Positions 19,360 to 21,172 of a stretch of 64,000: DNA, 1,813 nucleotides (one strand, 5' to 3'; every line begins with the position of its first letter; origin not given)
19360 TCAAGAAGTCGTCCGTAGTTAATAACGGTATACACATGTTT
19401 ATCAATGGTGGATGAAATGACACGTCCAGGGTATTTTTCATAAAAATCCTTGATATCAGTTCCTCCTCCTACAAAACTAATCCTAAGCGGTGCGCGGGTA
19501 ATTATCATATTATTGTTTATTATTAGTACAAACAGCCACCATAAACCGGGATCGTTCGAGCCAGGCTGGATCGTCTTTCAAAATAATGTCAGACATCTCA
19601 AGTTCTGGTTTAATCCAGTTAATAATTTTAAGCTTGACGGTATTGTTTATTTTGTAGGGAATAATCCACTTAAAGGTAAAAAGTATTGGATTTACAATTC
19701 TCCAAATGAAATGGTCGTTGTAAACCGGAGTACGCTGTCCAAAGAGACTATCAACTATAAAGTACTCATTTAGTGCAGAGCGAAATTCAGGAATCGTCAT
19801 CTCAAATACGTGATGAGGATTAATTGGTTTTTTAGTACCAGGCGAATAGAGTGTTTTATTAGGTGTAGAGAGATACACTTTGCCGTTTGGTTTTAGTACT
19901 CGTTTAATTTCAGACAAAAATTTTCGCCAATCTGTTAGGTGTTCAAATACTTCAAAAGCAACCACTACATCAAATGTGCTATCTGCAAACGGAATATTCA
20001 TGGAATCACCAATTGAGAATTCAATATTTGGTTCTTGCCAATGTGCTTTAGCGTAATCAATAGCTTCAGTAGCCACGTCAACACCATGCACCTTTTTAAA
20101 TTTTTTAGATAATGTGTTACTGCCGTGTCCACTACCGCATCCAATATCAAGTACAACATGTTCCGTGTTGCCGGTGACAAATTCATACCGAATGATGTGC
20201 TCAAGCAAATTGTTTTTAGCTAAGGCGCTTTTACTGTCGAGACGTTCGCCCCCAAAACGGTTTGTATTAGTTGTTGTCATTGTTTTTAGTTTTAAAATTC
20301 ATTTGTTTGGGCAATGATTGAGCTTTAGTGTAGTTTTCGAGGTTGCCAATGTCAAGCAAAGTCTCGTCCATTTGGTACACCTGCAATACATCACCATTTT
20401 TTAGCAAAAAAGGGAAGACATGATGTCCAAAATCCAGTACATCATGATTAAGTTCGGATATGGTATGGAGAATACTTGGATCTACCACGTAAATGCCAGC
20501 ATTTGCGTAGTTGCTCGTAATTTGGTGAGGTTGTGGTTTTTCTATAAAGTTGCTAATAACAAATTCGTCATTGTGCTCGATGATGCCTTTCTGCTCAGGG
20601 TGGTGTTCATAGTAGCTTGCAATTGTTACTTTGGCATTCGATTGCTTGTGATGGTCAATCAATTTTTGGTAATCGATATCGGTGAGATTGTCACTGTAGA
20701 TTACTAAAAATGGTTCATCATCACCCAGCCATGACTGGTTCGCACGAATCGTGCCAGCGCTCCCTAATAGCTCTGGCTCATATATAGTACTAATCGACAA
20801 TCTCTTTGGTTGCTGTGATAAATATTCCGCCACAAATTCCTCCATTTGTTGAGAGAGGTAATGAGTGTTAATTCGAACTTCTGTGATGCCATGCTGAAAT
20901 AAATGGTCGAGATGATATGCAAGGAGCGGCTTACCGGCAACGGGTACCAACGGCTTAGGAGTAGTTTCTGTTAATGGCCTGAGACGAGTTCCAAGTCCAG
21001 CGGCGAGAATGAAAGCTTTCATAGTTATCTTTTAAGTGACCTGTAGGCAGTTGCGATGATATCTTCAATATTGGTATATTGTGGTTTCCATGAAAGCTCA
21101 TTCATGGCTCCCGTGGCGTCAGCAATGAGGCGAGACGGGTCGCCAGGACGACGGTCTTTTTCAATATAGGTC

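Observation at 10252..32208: Low-GC glycan island making a methylated (possibly sulfated) heptose-containing surface polymer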

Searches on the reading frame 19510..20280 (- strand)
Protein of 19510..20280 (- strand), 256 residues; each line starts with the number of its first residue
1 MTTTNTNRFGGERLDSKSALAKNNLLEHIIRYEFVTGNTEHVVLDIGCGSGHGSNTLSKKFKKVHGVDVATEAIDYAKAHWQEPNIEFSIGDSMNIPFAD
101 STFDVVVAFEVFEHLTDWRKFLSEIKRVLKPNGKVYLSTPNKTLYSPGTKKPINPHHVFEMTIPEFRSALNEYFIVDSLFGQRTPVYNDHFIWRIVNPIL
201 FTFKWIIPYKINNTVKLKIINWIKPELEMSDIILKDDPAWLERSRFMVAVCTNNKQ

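Call 5: search_protein_families(library=pfam, proteins=[window:19510-20280:-], max_evalue=0.01)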
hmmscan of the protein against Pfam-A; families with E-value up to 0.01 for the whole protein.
window:19510-20280:- (256 aa): 21 families
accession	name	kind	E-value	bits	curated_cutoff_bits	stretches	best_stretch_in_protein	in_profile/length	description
PF08241.18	Methyltransf_11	-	1.3e-27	96.6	21.2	1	44-136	1-94/95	Methyltransferase domain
PF13649.12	Methyltransf_25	-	2.2e-25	89.6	27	1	43-133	1-97/97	Methyltransferase domain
PF13847.12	Methyltransf_31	-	2.8e-22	79.4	27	1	41-141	5-113/145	Methyltransferase domain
PF13489.12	Methyltransf_23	-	2.2e-21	76.7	27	1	30-146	13-125/164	Methyltransferase domain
PF08242.18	Methyltransf_12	-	8.9e-18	65.3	30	1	44-134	1-97/98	Methyltransferase domain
PF01209.24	Ubie_methyltran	-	1.3e-11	44.7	20.1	1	36-137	44-151/233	ubiE/COQ5 methyltransferase family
PF05219.18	DREV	-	1.7e-08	34.4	26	1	30-138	85-187/265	DREV methyltransferase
PF05175.20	MTS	-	3.3e-08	33.8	23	1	5-146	7-147/170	Methyltransferase small domain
PF05148.21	Methyltransf_8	-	4.1e-08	33.8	27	1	34-137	67-156/219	Hypothetical methyltransferase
PF02353.26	CMAS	-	1e-06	28.8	27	1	42-139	65-166/273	Mycolic acid cyclopropane synthetase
PF06325.19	PrmA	-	5e-06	26.7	22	1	38-138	160-259/296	Ribosomal protein L11 methyltransferase (PrmA)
PF20922.3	Anamorsin_N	-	1.2e-05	25.5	27.1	1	97-143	46-93/163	Anamorsin, N-terminal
PF05401.17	NodS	-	1.4e-05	25.5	24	1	36-135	40-142/201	Nodulation protein S (NodS)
PF00891.24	Methyltransf_2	-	3.4e-05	23.7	22.3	1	41-137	64-164/210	O-methyltransferase domain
PF02390.23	Methyltransf_4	-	0.00019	21.4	24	0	41-84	3-48/173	Putative methyltransferase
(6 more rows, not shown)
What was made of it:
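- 19510..20280 (-): Class-I SAM methyltransferase (MT11) embedded in the heptose cassette; the best candidate for a heptose O-methyltransferase. Methyltransf_11 96.6 bits (call 5).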

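Call 7: search_protein_families(library=ncbifam, proteins=[window:19510-20280:-], max_evalue=0.001)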
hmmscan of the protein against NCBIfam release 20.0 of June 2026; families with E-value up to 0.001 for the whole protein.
window:19510-20280:- (256 aa): 57 families (the best 25 are shown)
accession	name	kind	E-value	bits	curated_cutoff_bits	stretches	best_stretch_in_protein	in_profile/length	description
TIGR01983.1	UbiG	equivalog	2.9e-22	79.1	102.95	1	39-146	49-160/228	bifunctional 2-polyprenyl-6-hydroxyphenol methylase/3-demethylubiquinol 3-O-methyltransferase UbiG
NF045825.1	FAmtase_mtf2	equivalog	8.6e-19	67.7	400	1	41-136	60-157/248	fatty-acid O-methyltransferase Mtf2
TIGR02072.1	BioC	equivalog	1.9e-17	63.9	184.95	1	23-140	21-135/244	malonyl-ACP O-methyltransferase BioC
NF045667.1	MTase_DVU1556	equivalog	2.9e-17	62.8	155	1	36-138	19-120/213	DVU_1556 family methyltransferase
NF045823.1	PthPhpthDimycoMt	equivalog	2.9e-17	62.7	300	1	42-135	69-164/256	phthiotriol/phenolphthiotriol dimycocerosates methyltransferase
NF047649.1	MTase_UXPK_star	exception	7.9e-16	57.9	460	1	41-137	79-181/283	methyltransferase/UXPK-star double selenoprotein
TIGR04345.1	ovoA_Cterm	equivalog_domain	1.1e-15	57.8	170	2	33-78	35-80/242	putative 4-mercaptohistidine N1-methyltransferase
TIGR01934.1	MenG_MenH_UbiE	subfamily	9.3e-15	54.5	158.35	1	38-137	38-141/223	ubiquinone/menaquinone biosynthesis methyltransferase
NF001244.0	PRK00216.1-5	equivalog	1.8e-14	53.6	216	1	38-136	47-152/236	bifunctional demethylmenaquinone methyltransferase/2-methoxy-6-polyprenyl-1,4-benzoquinol methylase UbiE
NF041537.1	ArsM_AhpD_UU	exception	4.9e-14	51.9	510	1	41-137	78-180/345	arsenite methyltransferase/AhpD domain selenoprotein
NF041536.1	ArsM_DUF2284_UU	exception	1.4e-13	50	575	1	41-137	78-180/459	arsenite methyltransferase/DUF2284 domain selenoprotein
NF008823.0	PRK11873.1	subfamily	1.6e-13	50.8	263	1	41-138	79-182/272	arsenite methyltransferase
NF008300.0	PRK11088.1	equivalog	1.3e-12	47.8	303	1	36-142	82-184/272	23S rRNA (guanine(745)-N(1))-methyltransferase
NF043040.1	corrin_prot_MT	hypoth_equivalog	3.4e-12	46.3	180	1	39-136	41-146/216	corrinoid protein-associated methyltransferase CpaM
NF008686.0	PRK11705.1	equivalog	1e-11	44.5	400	1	40-154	168-282/383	cyclopropane fatty acyl phospholipid synthase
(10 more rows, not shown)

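Call 24: search_solved_structures(query=window:19510-20280:-, max_evalue=1e-8)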
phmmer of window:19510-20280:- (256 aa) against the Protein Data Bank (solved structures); distinct sequences matched with E-value up to 1e-8: 25.
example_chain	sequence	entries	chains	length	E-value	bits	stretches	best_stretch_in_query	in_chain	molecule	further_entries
1xxl_A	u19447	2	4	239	6.2e-15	58.6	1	38-168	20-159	YcgJ protein | ycgJ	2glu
3l8d_A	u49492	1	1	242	3.4e-14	56.1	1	39-139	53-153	Methyltransferase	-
6uak_A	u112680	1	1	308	1.6e-13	53.9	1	43-138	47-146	SAM dependent methyltransferase LahSB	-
5wp5_A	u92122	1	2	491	1.6e-12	50.6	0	42-143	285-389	Phosphomethylethanolamine N-methyltransferase 2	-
4ine_A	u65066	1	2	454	2.4e-12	50.1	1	41-142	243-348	Protein PMT-2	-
1ve3_A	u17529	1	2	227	2.6e-12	49.9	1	42-138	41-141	hypothetical protein PH0226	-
3bus_A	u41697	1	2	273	2.3e-11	46.9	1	42-138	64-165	Methyltransferase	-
8zc8_A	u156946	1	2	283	3.9e-11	46.1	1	42-139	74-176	MitM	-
5wp4_A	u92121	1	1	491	3.9e-11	46.1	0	41-142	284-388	Phosphoethanolamine N-methyltransferase 1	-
4krh_A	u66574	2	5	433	4e-11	46.1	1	37-138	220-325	Phosphoethanolamine N-methyltransferase 2 | Phospholethanolamine N-methyltransferase 2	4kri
21zq_A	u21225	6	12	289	4.1e-11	46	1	42-139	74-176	MitM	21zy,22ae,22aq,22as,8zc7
6f5z_A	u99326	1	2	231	4.2e-11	46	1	42-138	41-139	24-sterol C-methyltransferase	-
9w6x_A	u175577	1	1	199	6.5e-11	45.4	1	41-139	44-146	YtkW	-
4kdc_A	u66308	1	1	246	4.7e-10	42.6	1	41-204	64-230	3-demethylubiquinone-9 3-methyltransferase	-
3cc8_A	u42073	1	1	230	6e-10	42.2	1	42-143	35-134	Putative methyltransferase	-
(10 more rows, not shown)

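Call 40: find_homologous_proteins(query=window:19510-20280:-, max_evalue=1e-10)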
Query window:19510-20280:- (256 aa): 128 proteins with E <= 1e-10 among 610 candidates; the best 120 are listed.
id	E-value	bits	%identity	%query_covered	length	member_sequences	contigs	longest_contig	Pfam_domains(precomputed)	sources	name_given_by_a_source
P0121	1.7e-160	550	93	100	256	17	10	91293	PF13847.13,PF13489.13,PF06325.20,PF02353.27,PF05175.21,PF13649.13,PF05148.22,PF05219.18,PF01209.25,PF08241.19,PF08242.19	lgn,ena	-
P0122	3.5e-151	520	87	99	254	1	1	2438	PF13489.13,PF02353.27,PF05219.18,PF08241.19,PF05401.17,PF13847.13,PF06325.20,PF05175.21,PF13649.13,PF05148.22,PF01209.25,PF08242.19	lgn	-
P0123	1.6e-147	508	85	98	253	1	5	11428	PF13489.13,PF05724.18,PF02353.27,PF05219.18,PF08241.19,PF13847.13,PF06325.20,PF05175.21,PF13649.13,PF05148.22,PF01209.25,PF08242.19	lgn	-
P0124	1.2e-144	499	83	100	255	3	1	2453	PF13847.13,PF13489.13,PF06325.20,PF02353.27,PF05175.21,PF13649.13,PF05219.18,PF01209.25,PF08241.19,PF08242.19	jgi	jgi:ubiquinone/menaquinone biosynthesis C-methylase UbiE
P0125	6.5e-144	496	83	100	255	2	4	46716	PF13847.13,PF13489.13,PF06325.20,PF02353.27,PF05175.21,PF13649.13,PF05148.22,PF05219.18,PF01209.25,PF08241.19,PF08242.19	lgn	-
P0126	1.9e-140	485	82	98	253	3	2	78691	PF13847.13,PF13489.13,PF06325.20,PF02353.27,PF05175.21,PF13649.13,PF05148.22,PF05219.18,PF01209.25,PF08241.19,PF08242.19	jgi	jgi:ubiquinone/menaquinone biosynthesis C-methylase UbiE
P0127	2.4e-140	484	80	98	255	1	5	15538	PF13489.13,PF02353.27,PF05219.18,PF08241.19,PF13847.13,PF06325.20,PF05175.21,PF13649.13,PF02390.24,PF05148.22,PF09445.17,PF01209.25,PF08242.19,PF01555.25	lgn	-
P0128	4.3e-140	484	80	99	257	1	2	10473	PF13847.13,PF13489.13,PF02353.27,PF05175.21,PF13649.13,PF05219.18,PF01209.25,PF08241.19,PF08242.19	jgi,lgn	-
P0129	9.2e-139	479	79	98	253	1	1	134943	PF13489.13,PF02353.27,PF05219.18,PF08241.19,PF05891.19,PF13847.13,PF06325.20,PF05175.21,PF13649.13,PF05148.22,PF01209.25,PF08242.19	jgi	jgi:ubiquinone/menaquinone biosynthesis C-methylase UbiE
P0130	1.3e-137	475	79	98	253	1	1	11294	PF13489.13,PF02353.27,PF02475.24,PF05219.18,PF08241.19,PF13847.13,PF06325.20,PF05175.21,PF13649.13,PF05148.22,PF01209.25,PF08242.19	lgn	-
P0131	2.1e-137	475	79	98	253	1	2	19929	PF13489.13,PF05724.18,PF02353.27,PF05219.18,PF08241.19,PF13847.13,PF06325.20,PF05175.21,PF13649.13,PF05148.22,PF09445.17,PF01209.25,PF08242.19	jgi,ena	-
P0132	1.0e-135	469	80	98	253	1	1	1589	PF13489.13,PF02353.27,PF03141.23,PF05219.18,PF08241.19,PF13847.13,PF06325.20,PF05175.21,PF13649.13,PF05148.22,PF09445.17,PF01209.25,PF08242.19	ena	-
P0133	4.4e-133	461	76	98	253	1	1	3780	PF13847.13,PF13489.13,PF06325.20,PF02353.27,PF05175.21,PF13649.13,PF05219.18,PF01209.25,PF08241.19,PF08242.19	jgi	jgi:ubiquinone/menaquinone biosynthesis C-methylase UbiE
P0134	6.9e-133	460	80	97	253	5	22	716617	PF13847.13,PF13489.13,PF06325.20,PF02353.27,PF05175.21,PF13649.13,PF05219.18,PF01209.25,PF08241.19,PF08242.19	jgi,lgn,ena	jgi:ubiquinone/menaquinone biosynthesis C-methylase UbiE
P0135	8.2e-133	460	76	99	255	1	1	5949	PF13847.13,PF13489.13,PF06325.20,PF02353.27,PF05175.21,PF13649.13,PF05148.22,PF05219.18,PF01209.25,PF08241.19,PF08242.19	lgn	-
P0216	1.4e-98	347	58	98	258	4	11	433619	PF13847.13,PF13489.13,PF06325.20,PF02353.27,PF05175.21,PF13649.13,PF05219.18,PF01209.25,PF08241.19,PF08242.19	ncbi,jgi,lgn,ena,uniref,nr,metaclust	ncbi:MAG: hypothetical protein A2534_04980 [Candidatus Magasanikbacteria bacterium RIFOXYD2_FULL_39_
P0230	1.4e-70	256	48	96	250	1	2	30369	PF13847.13,PF13489.13,PF13649.13,PF01209.25,PF08241.19,PF08242.19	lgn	-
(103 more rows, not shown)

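Call 41: find_encoding_contigs(protein=P0216, flank=8000, max_places=1)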
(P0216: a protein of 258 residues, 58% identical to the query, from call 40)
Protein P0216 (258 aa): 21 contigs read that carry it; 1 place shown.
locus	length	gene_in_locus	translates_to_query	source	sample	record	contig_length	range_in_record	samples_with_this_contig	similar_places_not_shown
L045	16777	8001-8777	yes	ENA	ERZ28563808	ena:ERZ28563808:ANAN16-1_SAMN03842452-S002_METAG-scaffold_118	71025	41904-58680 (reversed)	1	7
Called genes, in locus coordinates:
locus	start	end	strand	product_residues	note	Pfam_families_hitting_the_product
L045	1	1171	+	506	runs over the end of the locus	PF26314:MptA_B_family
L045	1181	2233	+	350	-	PF01370:Epimerase, PF16363:GDP_Man_Dehyd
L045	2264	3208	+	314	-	PF01370:Epimerase, PF04321:RmlD_sub_bind, PF16363:GDP_Man_Dehyd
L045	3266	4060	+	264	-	-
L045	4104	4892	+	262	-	PF03269:DUF268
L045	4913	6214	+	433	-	PF01943:Polysacc_synt, PF13440:Polysacc_synt_3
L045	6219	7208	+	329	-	PF00535:Glycos_transf_2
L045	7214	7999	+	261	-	PF00535:Glycos_transf_2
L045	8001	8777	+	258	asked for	PF05175:MTS, PF01209:Ubie_methyltran, PF13489:Methyltransf_23, PF02353:CMAS, PF13649:Methyltransf_25, PF13847:Methyltransf_31, PF08241:Methyltransf_11, PF08242:Methyltransf_12, +2 more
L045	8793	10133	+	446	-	PF00534:Glycos_transf_1, PF13692:Glyco_trans_1_4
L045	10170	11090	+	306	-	PF01073:3Beta_HSD, PF01370:Epimerase, PF02719:Polysacc_synt_2, PF04321:RmlD_sub_bind, PF05368:NmrA (weak), PF07993:NAD_binding_4 (faint), PF13460:NAD_binding_10, PF16363:GDP_Man_Dehyd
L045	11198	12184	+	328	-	PF00288:GHMP_kinases_N, PF08544:GHMP_kinases_C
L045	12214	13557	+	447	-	PF03721:UDPG_MGDP_dh_N, PF00984:UDPG_MGDP_dh, PF03720:UDPG_MGDP_dh_C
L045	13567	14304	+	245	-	PF00106:adh_short, PF01370:Epimerase (faint), PF08659:KR, PF13561:adh_short_C2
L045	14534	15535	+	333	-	PF01408:GFO_IDH_MocA, PF02894:GFO_IDH_MocA_C, PF22725:GFO_IDH_MocA_C3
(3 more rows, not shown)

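Call 42: find_encoding_contigs(protein=P0230, flank=8000, max_places=1)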
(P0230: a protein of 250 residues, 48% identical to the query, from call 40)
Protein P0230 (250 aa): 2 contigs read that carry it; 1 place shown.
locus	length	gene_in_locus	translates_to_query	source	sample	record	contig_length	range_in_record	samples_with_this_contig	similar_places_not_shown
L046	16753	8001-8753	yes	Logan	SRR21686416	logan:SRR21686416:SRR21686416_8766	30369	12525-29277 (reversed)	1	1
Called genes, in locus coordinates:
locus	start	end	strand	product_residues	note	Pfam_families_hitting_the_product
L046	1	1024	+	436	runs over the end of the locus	PF04932:Wzy_C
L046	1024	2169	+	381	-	PF04932:Wzy_C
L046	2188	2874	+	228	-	PF00535:Glycos_transf_2, PF13641:Glyco_tranf_2_3 (weak)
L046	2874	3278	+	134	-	PF10066:DUF2304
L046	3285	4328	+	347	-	PF13641:Glyco_tranf_2_3, PF00535:Glycos_transf_2 (weak), PF13632:Glyco_trans_2_3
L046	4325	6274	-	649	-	-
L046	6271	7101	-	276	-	PF00535:Glycos_transf_2, PF10111:Glyco_tranf_2_2, PF13641:Glyco_tranf_2_3 (weak)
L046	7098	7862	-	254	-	PF13641:Glyco_tranf_2_3, PF00535:Glycos_transf_2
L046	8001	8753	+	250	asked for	PF01209:Ubie_methyltran, PF13489:Methyltransf_23, PF13649:Methyltransf_25, PF13847:Methyltransf_31, PF08241:Methyltransf_11, PF08242:Methyltransf_12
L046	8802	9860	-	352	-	PF13439:Glyco_transf_4, PF00534:Glycos_transf_1, PF13692:Glyco_trans_1_4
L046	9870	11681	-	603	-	PF00535:Glycos_transf_2 (weak), PF13641:Glyco_tranf_2_3 (weak), PF13578:Methyltransf_24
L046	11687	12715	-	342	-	-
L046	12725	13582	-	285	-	PF05050:Methyltransf_21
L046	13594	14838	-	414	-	PF01943:Polysacc_synt, PF13440:Polysacc_synt_3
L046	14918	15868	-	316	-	PF01370:Epimerase, PF04321:RmlD_sub_bind, PF16363:GDP_Man_Dehyd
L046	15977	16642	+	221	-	-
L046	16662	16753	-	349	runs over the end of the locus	PF01370:Epimerase, PF04321:RmlD_sub_bind (weak), PF16363:GDP_Man_Dehyd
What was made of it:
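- MT11 homologues also occur in a glycan locus without heptose genes (L046, call 42).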

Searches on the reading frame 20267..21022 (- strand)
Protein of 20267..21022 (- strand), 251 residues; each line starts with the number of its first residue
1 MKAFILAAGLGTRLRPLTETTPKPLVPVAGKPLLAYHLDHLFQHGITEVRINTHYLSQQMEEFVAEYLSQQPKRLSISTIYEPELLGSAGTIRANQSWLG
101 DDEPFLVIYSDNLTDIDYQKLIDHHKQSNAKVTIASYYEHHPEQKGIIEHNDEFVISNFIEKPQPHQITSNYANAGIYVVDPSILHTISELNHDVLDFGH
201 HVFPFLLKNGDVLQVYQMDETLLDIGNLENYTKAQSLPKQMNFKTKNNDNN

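Call 5: search_protein_families(library=pfam, proteins=[window:20267-21022:-], max_evalue=0.01)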
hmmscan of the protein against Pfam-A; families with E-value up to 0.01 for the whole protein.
window:20267-21022:- (251 aa): 2 families
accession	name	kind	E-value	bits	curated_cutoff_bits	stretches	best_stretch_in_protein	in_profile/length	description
PF00483.29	NTP_transferase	-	2.2e-43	149.1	21.2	1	2-236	1-240/245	Nucleotidyl transferase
PF12804.13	NTP_transf_3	-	6.7e-13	49.6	27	1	3-142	1-128/160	MobA-like NTP transferase domain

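Call 7: search_protein_families(library=ncbifam, proteins=[window:20267-21022:-], max_evalue=0.001)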
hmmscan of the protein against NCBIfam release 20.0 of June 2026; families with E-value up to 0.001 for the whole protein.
window:20267-21022:- (251 aa): 35 families (the best 25 are shown)
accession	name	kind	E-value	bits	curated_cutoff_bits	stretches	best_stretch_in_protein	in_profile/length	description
NF052502.1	man1P_GTase_Rv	exception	3.3e-36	124.9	440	1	2-234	2-226/352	mannose-1-phosphate guanylyltransferase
TIGR03992.1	Arch_glmU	subfamily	2.6e-34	118.8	292.1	1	1-226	1-215/393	bifunctional sugar-1-phosphate nucleotidylyltransferase/acetyltransferase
TIGR01208.1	rmlA_long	equivalog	5.2e-34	117.7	320.25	1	2-193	1-187/353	glucose-1-phosphate thymidylyltransferase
NF045761.1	NAMPUrTaseMurU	equivalog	4.1e-33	115.1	250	1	1-191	1-184/226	N-acetylmuramate alpha-1-phosphate uridylyltransferase MurU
TIGR02091.1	glgC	equivalog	9.3e-30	103.9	424.9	1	3-235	3-256/364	glucose-1-phosphate adenylyltransferase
NF041313.1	UDPGP_AglF_Halo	equivalog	1.5e-27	96.5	400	1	1-231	1-227/234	UTP--glucose-1-phosphate uridylyltransferase AglF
NF003670.0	PRK05293.1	equivalog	1.5e-26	93.2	470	1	3-235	7-255/382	glucose-1-phosphate adenylyltransferase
NF041173.1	Sug_nt_acttase_Thmprot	equivalog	4.3e-25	88.5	600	1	1-194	1-182/405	bifunctional sugar-1-phosphate nucleotidylyltransferase/acetyltransferase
TIGR02623.1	G1P_cyt_trans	equivalog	3.2e-24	85.8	300.25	2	89-218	107-225/255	glucose-1-phosphate cytidylyltransferase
NF002772.0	PRK02862.1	equivalog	1e-23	83.8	537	2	3-170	6-186/429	glucose-1-phosphate adenylyltransferase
TIGR01099.1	galU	equivalog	4.5e-23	82.2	326.8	2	1-63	2-64/261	UTP--glucose-1-phosphate uridylyltransferase GalU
NF049965.1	GlMnHpPGnyltfHddC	equivalog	2.5e-22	79.6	300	1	1-233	1-216/221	D-glycero-D-manno-heptose 1-phosphate guanosyltransferase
NF002023.0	PRK00844.1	subfamily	3e-22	79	458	1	3-220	9-246/408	glucose-1-phosphate adenylyltransferase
NF001947.0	PRK00725.1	subfamily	9.9e-21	74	470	1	3-219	19-257/426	glucose-1-phosphate adenylyltransferase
TIGR01207.1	rmlA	equivalog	7.4e-20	71.2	360.65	1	2-192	1-187/286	glucose-1-phosphate thymidylyltransferase RfbA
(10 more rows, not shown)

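Call 22: search_solved_structures(query=window:20267-21022:-, max_evalue=1e-10)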
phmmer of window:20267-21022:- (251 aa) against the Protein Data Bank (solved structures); distinct sequences matched with E-value up to 1e-10: 49.
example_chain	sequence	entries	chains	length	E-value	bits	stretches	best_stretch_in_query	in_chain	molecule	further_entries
7d72_K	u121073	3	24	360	1.2e-30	110.1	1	1-234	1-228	Mannose-1-phosphate guanyltransferase beta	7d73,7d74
8x7s_B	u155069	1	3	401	4.7e-30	108.2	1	1-234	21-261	UTP--glucose-1-phosphate uridylyltransferase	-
7whr_B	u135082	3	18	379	6.6e-30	107.7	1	1-232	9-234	Nucleotidyl transferase family protein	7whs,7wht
8yre_D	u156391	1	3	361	4.1e-26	95.3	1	1-191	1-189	Mannose-1-phosphate guanylyltransferase 1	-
7x8j_A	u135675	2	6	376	4.2e-26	95.2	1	1-191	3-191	Mannose-1-phosphate guanylyltransferase 1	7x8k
4y7t_A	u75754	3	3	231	2e-22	83.2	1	1-122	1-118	Nucleotidyl transferase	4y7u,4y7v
5xhw_A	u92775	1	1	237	6.1e-19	71.8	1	4-234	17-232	Putative 6-deoxy-D-mannoheptose pathway protein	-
6jq8_A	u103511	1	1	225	1.9e-18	70.2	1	4-234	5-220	Putative 6-deoxy-D-mannoheptose pathway protein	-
1tzf_A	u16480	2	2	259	1.4e-17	67.4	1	2-189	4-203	Glucose-1-phosphate cytidylyltransferase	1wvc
5i1f_A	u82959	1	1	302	2.1e-17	66.8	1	2-234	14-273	UTP--glucose-1-phosphate uridylyltransferase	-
6n0u_A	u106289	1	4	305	2.7e-17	66.4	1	2-188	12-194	Glucose-1-phosphate thymidylyltransferase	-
5ify_A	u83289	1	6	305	2.8e-16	63.1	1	2-188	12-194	Glucose-1-phosphate thymidylyltransferase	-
3pkq_A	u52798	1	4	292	3.2e-16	62.9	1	2-190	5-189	Glucose-1-phosphate thymidylyltransferase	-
3pkp_A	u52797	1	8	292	3.5e-16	62.8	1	2-190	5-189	Glucose-1-phosphate thymidylyltransferase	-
1mp3_A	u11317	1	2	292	1.1e-15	61.1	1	2-190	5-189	GLUCOSE-1-PHOSPHATE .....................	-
7d72_A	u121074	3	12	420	1.2e-13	54.5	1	2-189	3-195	Mannose-1-phosphate guanyltransferase alpha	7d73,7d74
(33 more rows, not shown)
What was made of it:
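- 20267..21022 (-): Sugar-1-phosphate nucleotidyltransferase; probable guanylyltransferase for heptose-1-P. Structures: GMPPB 7d72 110 bits against Yersinia HddC 5xhw 72 bits (calls 5, 7, 22).
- On GDP-D-glycero-alpha-D-manno-heptose pathway (GmhA, HddA, GmhB, HddC): The best matches are mannose-1-P guanylyltransferases at 110-125 bits (calls 7, 22).
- The best hits in both NCBIfam and the PDB are mannose-1-P guanylyltransferases (calls 7, 22).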
